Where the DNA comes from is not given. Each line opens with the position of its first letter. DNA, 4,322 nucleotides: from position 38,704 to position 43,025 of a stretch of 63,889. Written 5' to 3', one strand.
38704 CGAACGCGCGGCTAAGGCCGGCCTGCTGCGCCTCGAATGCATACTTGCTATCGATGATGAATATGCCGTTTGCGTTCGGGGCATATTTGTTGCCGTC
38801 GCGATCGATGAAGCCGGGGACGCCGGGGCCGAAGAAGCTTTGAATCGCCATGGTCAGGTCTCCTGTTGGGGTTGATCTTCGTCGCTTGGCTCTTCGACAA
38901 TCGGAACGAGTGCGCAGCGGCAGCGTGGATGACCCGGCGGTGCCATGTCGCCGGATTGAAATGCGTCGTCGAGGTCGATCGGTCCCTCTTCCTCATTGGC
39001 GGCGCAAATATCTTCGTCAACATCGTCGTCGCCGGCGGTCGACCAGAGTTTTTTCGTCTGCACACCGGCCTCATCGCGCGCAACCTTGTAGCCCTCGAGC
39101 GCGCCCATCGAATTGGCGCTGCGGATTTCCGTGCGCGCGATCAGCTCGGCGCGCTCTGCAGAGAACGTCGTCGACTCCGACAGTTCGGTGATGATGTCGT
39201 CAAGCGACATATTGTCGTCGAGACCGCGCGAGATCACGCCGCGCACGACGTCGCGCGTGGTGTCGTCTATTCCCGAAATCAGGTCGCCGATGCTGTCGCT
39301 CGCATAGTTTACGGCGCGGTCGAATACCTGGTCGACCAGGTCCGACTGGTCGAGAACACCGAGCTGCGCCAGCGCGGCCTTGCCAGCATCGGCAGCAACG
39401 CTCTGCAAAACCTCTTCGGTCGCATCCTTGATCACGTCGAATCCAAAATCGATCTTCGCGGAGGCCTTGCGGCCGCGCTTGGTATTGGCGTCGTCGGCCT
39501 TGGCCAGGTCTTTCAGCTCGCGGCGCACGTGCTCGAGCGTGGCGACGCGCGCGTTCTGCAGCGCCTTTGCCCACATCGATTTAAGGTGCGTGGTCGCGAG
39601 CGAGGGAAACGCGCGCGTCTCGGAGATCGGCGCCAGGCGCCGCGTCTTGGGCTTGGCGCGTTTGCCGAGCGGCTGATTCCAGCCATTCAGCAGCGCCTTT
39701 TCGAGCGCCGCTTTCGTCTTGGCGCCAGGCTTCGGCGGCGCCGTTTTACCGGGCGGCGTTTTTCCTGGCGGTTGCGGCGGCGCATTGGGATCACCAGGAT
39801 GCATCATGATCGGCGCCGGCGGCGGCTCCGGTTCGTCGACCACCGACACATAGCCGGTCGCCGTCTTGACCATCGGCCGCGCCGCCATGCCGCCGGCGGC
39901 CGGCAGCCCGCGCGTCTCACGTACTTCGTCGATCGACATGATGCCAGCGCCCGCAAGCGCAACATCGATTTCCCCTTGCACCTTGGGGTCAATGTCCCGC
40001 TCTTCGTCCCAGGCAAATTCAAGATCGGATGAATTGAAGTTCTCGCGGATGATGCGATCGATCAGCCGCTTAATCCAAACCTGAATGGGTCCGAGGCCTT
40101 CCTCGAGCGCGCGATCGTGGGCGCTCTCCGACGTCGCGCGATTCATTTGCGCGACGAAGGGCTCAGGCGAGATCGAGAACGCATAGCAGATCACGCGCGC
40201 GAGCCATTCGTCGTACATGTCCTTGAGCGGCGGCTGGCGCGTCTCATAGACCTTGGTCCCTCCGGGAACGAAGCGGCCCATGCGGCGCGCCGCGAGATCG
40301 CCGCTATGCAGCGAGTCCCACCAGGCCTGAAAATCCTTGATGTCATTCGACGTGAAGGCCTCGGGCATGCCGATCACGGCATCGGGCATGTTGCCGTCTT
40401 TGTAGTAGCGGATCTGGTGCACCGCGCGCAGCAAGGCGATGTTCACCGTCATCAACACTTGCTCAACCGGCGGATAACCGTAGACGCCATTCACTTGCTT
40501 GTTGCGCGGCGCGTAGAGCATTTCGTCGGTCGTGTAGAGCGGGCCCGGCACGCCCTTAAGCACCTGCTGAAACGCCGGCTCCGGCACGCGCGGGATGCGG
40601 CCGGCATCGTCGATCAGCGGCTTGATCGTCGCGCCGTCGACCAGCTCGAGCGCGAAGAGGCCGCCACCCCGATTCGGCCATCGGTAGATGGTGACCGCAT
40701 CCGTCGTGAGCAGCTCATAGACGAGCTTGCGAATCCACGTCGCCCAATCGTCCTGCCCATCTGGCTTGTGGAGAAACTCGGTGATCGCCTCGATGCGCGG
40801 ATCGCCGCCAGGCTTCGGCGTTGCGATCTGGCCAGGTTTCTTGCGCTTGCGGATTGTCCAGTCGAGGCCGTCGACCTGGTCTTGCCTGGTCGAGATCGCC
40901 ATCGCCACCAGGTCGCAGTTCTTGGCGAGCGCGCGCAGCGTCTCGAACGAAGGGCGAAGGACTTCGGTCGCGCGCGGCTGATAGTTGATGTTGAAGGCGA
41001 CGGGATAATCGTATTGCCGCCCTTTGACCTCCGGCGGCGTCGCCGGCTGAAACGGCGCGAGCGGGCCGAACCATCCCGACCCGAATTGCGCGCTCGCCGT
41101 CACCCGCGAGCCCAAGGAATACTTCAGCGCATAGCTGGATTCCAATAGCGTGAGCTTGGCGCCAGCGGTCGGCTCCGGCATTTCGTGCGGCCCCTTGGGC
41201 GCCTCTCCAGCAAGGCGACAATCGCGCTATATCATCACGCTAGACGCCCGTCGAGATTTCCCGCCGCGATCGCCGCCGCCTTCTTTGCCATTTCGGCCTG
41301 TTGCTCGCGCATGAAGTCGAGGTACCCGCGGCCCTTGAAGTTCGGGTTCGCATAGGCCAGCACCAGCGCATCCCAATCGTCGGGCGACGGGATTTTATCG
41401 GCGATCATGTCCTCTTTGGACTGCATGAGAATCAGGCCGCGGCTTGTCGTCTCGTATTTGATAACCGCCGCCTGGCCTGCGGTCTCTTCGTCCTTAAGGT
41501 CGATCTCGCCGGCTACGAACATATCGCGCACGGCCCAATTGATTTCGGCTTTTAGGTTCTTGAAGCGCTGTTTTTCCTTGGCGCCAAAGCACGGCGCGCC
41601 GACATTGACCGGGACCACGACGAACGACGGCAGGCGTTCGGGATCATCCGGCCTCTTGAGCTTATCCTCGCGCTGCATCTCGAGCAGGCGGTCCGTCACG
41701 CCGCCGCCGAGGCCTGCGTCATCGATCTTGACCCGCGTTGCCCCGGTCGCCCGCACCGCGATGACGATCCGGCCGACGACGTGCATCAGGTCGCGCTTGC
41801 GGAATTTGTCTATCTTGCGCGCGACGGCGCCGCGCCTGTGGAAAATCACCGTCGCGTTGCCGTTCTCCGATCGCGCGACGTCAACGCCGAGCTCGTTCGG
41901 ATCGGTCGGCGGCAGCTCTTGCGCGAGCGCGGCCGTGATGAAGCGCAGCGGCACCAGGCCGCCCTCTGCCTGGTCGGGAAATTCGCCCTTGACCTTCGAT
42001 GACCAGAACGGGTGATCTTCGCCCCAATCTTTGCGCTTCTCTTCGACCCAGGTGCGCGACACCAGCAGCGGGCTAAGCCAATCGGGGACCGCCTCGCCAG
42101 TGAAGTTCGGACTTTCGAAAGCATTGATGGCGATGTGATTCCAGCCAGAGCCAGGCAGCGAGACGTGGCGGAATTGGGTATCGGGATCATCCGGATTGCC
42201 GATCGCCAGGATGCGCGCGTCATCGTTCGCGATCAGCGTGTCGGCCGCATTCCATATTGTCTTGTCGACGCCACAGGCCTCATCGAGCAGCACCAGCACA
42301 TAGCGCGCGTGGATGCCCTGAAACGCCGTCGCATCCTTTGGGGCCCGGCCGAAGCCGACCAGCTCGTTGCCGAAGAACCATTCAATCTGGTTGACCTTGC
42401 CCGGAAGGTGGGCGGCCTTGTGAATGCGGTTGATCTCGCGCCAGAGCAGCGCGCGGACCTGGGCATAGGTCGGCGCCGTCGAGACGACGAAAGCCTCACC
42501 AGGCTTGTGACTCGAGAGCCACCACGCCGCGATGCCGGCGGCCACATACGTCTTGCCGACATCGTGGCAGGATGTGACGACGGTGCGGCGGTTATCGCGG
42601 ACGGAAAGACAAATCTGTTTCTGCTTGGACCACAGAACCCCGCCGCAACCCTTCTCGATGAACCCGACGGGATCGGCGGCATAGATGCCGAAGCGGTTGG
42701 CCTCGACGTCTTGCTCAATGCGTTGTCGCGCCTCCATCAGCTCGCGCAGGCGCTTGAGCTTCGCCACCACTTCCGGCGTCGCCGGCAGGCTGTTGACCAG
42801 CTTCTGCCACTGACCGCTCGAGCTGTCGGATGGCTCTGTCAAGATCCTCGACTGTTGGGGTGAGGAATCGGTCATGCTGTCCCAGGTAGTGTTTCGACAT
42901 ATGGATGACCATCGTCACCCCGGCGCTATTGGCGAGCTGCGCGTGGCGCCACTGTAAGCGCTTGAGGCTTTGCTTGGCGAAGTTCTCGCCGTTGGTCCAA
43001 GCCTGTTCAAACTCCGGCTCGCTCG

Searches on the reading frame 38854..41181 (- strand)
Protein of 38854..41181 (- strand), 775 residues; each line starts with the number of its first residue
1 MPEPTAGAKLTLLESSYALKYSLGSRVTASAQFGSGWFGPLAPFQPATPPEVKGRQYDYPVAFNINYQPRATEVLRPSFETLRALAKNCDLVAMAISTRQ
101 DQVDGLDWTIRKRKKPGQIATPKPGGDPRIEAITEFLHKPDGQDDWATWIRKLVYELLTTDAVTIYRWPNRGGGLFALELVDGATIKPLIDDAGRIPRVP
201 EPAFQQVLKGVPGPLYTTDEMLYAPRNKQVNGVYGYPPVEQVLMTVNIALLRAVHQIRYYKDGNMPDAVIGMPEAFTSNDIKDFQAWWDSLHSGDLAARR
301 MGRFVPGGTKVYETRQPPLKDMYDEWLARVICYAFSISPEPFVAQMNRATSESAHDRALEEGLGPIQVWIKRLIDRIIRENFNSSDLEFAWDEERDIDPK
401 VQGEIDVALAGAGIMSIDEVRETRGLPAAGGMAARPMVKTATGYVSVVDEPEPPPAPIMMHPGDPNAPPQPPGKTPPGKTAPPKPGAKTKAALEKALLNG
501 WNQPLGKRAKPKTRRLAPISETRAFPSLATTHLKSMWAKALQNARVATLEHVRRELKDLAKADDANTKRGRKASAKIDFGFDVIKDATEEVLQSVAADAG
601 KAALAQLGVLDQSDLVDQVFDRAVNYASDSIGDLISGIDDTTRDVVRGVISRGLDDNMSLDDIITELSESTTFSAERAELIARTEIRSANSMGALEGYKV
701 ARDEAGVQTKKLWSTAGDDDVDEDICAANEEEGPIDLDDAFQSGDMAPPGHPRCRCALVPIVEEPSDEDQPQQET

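Call 25: search_protein_families(library=phrogs, proteins=[window:38854-41181:-], max_evalue=0.00001)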
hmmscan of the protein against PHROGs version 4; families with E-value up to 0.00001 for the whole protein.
window:38854-41181:- (775 aa): 16 families
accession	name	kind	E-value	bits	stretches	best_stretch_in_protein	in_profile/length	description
phrog_2662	-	head and packaging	2.9e-99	334.6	1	54-769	32-716/717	portal protein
phrog_12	-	head and packaging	1.8e-29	104.3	1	77-633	81-588/646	portal protein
phrog_2468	-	head and packaging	4.3e-23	83.2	1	548-767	47-278/303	head morphogenesis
phrog_595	-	head and packaging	2.4e-17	64.5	1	626-771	173-308/513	head maturation protease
phrog_6577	-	unknown function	6.4e-14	52.2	1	598-766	67-234/1066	-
phrog_4728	-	head and packaging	1.7e-13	51.3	1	640-769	182-307/591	head morphogenesis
phrog_115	-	head and packaging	2.8e-13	50.9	1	640-771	204-327/665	minor head protein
phrog_3517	-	head and packaging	8.2e-13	49.4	1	675-770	232-337/371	head morphogenesis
phrog_2841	-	head and packaging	6.1e-10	39.7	1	648-770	201-315/525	minor head protein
phrog_37955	-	head and packaging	1.2e-08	34.5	1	132-426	166-477/945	portal protein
phrog_758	-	head and packaging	1.9e-08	35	1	636-764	168-293/326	head morphogenesis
phrog_1657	-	head and packaging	2.8e-08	34.4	1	680-766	220-303/337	head morphogenesis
phrog_324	-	head and packaging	3.3e-08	34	1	579-772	147-328/624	head morphogenesis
phrog_19443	-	head and packaging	2.4e-07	30.6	1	578-764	104-287/579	minor head protein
phrog_19480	-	head and packaging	7.9e-07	28.7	1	630-760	618-735/737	head morphogenesis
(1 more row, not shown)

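Call 72: search_dna_similar(query=window:38854-41181:-, collection=phages, mode=protein, max_rows=12)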
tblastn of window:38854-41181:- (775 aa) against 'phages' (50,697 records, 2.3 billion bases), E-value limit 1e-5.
Records with a match: 96; places in all: 96; records where one place covers at least 80% of the query: 0.
Best place of each record, by identity: <60% 96.
By first word of the organism name: Bacillus 57; Bacteroides 6; Thermus 6; Arthrobacter 4; Pseudomonas 3; Lactobacillus 3; Brevundimonas 2; Thermoanaerobacterium 2; Bordetella 2; Lysinibacillus 2; and 9 more.
By host as written in the record: Bacillus cereus 13; - 7; Bacillus subtilis BEST7003 6; Bacillus subtilis 6; Brevundimonas pondensis LVF1 2; Arthrobacter sp. ATCC 21022 2; Thermoanaerobacterium saccharolyticum JW/SL-YS485 2; Arthrobacter globiformis B-2979 2; and 41 more.
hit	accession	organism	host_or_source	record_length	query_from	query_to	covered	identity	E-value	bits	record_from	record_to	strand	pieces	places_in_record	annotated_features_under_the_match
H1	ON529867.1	Brevundimonas phage vB_BpoS-Strzyga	Brevundimonas pondensis LVF1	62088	6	762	77%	44.3%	2e-111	496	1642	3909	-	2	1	putative portal protein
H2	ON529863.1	Brevundimonas phage vB_BpoS-Polewnik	Brevundimonas pondensis LVF1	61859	6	762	77%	44.1%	4e-114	490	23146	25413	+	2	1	putative portal protein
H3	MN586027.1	Arthrobacter phage Mufasa8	Arthrobacter sp. ATCC 21022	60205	55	761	62%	30.5%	3e-39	220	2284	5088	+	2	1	3: portal protein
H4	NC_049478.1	Arthrobacter phage Mufasa8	Arthrobacter sp. ATCC 21022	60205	55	761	62%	30.5%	3e-39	220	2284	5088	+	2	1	3: MutT/NUDIX hydrolase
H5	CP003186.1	Thermoanaerobacterium phage THSA-485A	Thermoanaerobacterium saccharolyticum ...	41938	35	425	50%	32.3%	1e-48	192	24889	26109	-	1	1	hypothetical protein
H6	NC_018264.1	Thermoanaerobacterium phage THSA-485A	Thermoanaerobacterium saccharolyticum ...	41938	35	425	50%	32.3%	1e-48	192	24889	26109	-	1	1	portal protein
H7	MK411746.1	Arthrobacter phage Sonali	Arthrobacter globiformis B-2979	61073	38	427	50%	28.3%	4e-40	166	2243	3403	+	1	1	3: portal and MuF-like fusion protein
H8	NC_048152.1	Arthrobacter phage Sonali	Arthrobacter globiformis B-2979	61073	38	427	50%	28.3%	4e-40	166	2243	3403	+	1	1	3: portal protein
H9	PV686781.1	Alicyclobacillus phage MMB025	Alicyclobacillus acidoterrestris MMB007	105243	19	420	52%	26.7%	3e-36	154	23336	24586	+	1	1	portal protein | hypothetical protein (x2)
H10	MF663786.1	Bordetella phage vB_BbrM_PHB04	Bordetella bronchiseptica 4715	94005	54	443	50%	24.0%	2e-12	77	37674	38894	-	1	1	portal protein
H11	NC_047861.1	Bordetella phage vB_BbrM_PHB04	Bordetella bronchiseptica 4715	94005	54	443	50%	24.0%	2e-12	77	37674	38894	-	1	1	portal protein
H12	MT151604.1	Bacillus phage P59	Cytobacillus oceanisediminis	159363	53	431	49%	23.8%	3e-15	87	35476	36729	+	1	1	portal protein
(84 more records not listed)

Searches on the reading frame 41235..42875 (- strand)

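Call 25: search_protein_families(library=phrogs, proteins=[window:41235-42875:-], max_evalue=0.00001)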
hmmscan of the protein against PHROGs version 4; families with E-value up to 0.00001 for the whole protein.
window:41235-42875:- (546 aa): 2 families
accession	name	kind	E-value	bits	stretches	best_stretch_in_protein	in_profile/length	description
phrog_2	-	head and packaging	3.8e-31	109.6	1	47-520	248-601/807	terminase large subunit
phrog_5902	-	unknown function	2.5e-18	67.5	1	83-370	36-328/359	-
